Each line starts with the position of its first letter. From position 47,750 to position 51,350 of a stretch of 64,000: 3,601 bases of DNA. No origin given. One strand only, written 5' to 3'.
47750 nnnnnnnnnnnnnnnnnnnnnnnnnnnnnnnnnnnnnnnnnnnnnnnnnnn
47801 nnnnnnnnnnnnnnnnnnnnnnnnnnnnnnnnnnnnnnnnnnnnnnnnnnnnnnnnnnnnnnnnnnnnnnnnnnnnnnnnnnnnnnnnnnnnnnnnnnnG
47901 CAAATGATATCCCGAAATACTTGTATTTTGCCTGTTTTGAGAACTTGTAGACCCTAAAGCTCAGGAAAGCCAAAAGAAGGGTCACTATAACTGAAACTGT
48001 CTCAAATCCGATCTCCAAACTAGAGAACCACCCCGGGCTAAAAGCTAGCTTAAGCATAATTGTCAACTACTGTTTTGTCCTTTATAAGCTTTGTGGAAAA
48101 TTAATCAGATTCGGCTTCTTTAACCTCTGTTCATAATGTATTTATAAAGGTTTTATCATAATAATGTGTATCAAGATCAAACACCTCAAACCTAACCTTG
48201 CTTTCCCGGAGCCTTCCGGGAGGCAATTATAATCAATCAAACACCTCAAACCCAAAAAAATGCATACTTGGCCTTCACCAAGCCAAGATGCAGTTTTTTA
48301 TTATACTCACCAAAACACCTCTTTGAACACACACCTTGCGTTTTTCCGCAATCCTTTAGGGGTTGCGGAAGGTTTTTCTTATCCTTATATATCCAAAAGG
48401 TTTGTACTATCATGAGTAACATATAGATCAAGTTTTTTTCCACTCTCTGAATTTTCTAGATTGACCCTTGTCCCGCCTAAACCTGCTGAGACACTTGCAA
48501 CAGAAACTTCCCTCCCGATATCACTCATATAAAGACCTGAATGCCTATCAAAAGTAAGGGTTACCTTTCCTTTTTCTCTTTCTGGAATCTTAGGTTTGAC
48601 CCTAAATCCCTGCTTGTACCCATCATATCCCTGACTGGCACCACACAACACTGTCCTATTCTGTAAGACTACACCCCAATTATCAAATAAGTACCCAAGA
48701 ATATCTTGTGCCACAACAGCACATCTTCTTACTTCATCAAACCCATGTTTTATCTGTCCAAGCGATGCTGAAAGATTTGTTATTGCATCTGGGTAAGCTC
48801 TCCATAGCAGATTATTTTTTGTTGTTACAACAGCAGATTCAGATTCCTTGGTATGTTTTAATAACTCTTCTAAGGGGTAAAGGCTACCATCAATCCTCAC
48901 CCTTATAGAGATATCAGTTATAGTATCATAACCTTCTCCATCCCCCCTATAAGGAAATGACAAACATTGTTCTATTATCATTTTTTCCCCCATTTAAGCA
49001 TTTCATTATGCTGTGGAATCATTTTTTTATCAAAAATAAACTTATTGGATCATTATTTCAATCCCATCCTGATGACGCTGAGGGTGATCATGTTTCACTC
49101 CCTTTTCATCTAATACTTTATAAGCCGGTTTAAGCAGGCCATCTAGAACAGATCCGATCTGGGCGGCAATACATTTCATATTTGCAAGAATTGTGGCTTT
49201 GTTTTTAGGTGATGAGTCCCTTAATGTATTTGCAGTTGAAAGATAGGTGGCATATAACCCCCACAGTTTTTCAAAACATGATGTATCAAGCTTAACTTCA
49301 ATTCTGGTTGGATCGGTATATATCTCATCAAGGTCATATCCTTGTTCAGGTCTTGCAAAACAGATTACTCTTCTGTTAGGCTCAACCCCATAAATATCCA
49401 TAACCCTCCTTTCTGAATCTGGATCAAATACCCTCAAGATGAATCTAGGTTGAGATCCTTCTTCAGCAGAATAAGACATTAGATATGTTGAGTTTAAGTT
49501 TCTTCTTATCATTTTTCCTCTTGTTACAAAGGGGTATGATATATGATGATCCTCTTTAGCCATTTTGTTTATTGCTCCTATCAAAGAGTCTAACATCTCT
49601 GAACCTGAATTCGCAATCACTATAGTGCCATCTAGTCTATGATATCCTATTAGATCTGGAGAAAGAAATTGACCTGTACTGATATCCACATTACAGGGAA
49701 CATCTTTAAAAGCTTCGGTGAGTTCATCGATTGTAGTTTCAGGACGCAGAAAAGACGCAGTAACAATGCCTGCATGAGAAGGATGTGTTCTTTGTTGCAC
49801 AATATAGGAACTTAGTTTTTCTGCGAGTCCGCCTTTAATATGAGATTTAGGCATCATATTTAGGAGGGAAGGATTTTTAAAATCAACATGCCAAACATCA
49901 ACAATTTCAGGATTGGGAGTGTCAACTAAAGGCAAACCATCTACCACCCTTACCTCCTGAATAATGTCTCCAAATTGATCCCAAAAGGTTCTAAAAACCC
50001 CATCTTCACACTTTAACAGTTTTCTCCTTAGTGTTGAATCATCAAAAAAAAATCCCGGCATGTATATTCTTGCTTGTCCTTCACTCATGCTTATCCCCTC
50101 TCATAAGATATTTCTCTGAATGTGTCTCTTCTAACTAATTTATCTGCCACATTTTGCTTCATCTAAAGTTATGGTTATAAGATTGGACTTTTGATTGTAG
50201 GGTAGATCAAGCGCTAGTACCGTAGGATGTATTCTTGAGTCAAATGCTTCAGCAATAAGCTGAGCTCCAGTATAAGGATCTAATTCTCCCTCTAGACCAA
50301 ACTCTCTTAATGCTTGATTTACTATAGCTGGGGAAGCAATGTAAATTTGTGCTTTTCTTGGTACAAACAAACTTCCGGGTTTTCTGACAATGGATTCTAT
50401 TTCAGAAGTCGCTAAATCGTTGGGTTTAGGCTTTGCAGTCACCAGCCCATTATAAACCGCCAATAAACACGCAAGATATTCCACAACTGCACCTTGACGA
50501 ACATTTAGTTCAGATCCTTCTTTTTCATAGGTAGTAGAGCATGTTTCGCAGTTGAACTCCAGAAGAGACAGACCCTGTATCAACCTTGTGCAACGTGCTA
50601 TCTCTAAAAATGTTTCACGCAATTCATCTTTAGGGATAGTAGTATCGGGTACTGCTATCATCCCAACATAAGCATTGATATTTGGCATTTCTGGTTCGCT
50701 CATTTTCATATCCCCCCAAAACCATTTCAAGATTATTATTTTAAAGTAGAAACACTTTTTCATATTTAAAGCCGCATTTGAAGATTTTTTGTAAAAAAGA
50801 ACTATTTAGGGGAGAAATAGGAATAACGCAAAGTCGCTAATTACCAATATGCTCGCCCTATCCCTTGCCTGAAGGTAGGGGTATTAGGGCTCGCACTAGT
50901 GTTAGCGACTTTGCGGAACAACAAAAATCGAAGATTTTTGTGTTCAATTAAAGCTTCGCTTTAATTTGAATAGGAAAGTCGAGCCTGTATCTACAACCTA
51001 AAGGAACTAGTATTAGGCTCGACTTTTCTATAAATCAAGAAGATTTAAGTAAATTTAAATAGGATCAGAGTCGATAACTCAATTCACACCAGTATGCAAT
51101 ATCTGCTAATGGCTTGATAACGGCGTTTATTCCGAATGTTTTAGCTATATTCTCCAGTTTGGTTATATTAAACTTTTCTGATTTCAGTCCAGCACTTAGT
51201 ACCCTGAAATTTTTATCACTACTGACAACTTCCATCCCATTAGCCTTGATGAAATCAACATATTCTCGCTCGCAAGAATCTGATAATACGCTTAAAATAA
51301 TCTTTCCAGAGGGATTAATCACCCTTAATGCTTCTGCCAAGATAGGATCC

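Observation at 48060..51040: Three-gene cluster of unknown-function proteins bracketed by repeats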

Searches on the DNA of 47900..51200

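Call 48: search_rna_families(source=window, start=47900, end=51200, threshold=evalue, max_evalue=1)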
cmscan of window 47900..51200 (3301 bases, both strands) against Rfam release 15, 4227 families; matches with E-value up to 1: 0.
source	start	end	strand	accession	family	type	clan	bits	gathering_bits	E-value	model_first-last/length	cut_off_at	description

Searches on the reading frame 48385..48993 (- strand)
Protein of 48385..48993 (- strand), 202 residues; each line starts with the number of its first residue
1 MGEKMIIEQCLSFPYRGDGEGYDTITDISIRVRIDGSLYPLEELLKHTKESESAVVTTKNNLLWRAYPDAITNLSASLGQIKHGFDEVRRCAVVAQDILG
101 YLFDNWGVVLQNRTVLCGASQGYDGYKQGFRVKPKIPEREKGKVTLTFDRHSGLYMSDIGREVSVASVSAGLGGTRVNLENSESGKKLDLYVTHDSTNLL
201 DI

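Call 4: search_protein_families(library=pfam, proteins=[window:48385-48993:-], max_evalue=0.1)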
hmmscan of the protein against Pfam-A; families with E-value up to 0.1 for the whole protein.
window:48385-48993:- (202 aa): 0 families

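Call 5: search_protein_families(library=padloc, proteins=[window:48385-48993:-], max_evalue=1)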
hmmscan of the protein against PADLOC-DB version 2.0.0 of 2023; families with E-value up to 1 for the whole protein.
window:48385-48993:- (202 aa): 0 families

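Call 6: search_protein_families(library=ncbifam, proteins=[window:48385-48993:-], max_evalue=1)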
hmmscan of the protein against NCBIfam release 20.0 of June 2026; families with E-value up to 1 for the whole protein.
window:48385-48993:- (202 aa): 0 families

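Call 14: find_homologous_proteins(query=window:48385-48993:-)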
Query window:48385-48993:- (202 aa): 1 proteins with E <= 0.001 among 220 candidates.
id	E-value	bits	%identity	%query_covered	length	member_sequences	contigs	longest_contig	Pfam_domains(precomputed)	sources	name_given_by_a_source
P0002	1.2e-127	441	100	98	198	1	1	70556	-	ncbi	-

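Call 38: find_related_loci(query=window:48385-48981:-, collection=viral_contigs, flank=8000)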
Query window:48385-48981:- (198 aa) in viral_contigs; peptide patterns used: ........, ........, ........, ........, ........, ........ (x = any residue, [..] = any of these).
12 stretches matched a pattern, but none encodes a relative of the query by tblastn (E <= 1e-3).

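Call 39: search_protein_families(library=phrogs, proteins=[window:48385-48981:-], max_evalue=1)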
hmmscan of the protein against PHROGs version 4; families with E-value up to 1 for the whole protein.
window:48385-48981:- (198 aa): 0 families

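Call 42: search_solved_structures(query=window:48385-48981:-, max_evalue=10)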
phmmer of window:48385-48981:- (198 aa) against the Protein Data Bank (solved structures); distinct sequences matched with E-value up to 10: 4.
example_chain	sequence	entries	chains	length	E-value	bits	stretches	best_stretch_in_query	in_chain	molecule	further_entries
2vma_A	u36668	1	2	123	0.23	14.4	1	33-98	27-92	GENERAL SECRETION PATHWAY PROTEIN F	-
2vmb_A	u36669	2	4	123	0.23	14.4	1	33-98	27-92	GENERAL SECRETION PATHWAY PROTEIN F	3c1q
6ln2_C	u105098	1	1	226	0.61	13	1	118-154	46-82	Fab7F38_heavy chain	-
6ddm_B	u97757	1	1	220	1.3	12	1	96-150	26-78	Anti-MICA Fab fragment heavy chain clone 1D5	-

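Call 58: search_dna_similar(query=window:48385-48981:-, collection=plasmids, mode=protein, max_evalue=0.1, max_rows=10)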
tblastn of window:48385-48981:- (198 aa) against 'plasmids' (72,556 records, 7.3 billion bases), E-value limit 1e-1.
No match.

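Call 59: search_dna_similar(query=window:48385-48981:-, collection=phages, mode=protein, max_evalue=0.1, max_rows=10)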
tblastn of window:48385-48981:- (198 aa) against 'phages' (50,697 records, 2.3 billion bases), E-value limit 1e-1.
No match.

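Call 60: predict_structure(protein=window:48385-48981:-)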
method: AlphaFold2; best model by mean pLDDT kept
length: 198 residues; sequences in the alignment: 1
mean_pLDDT: 38.2   pTM: 0.25
mean pLDDT of the five models: 38.2, 36.0, 36.0, 34.8, 33.6
residues with pLDDT >= 90: 0; 70-90: 0; 50-70: 24; < 50: 174
segments of 3 or more residues with pLDDT < 50: 1-37, 39-159, 162-168, 191-198
pLDDT, mean of each block of 10 residues (from residue 1): 35 37 41 45 35 27 29 28 34 43 32 29 27 31 37 43 50 62 60 40
secondary structure, 60 per line:
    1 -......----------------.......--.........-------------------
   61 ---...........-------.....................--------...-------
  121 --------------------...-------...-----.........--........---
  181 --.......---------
elements in order: E2-7 E24-30 E33-36 H37-41 H64-74 H82-102 E111-113 E141-143 E151-153 E159-167 E170-177 E183-189
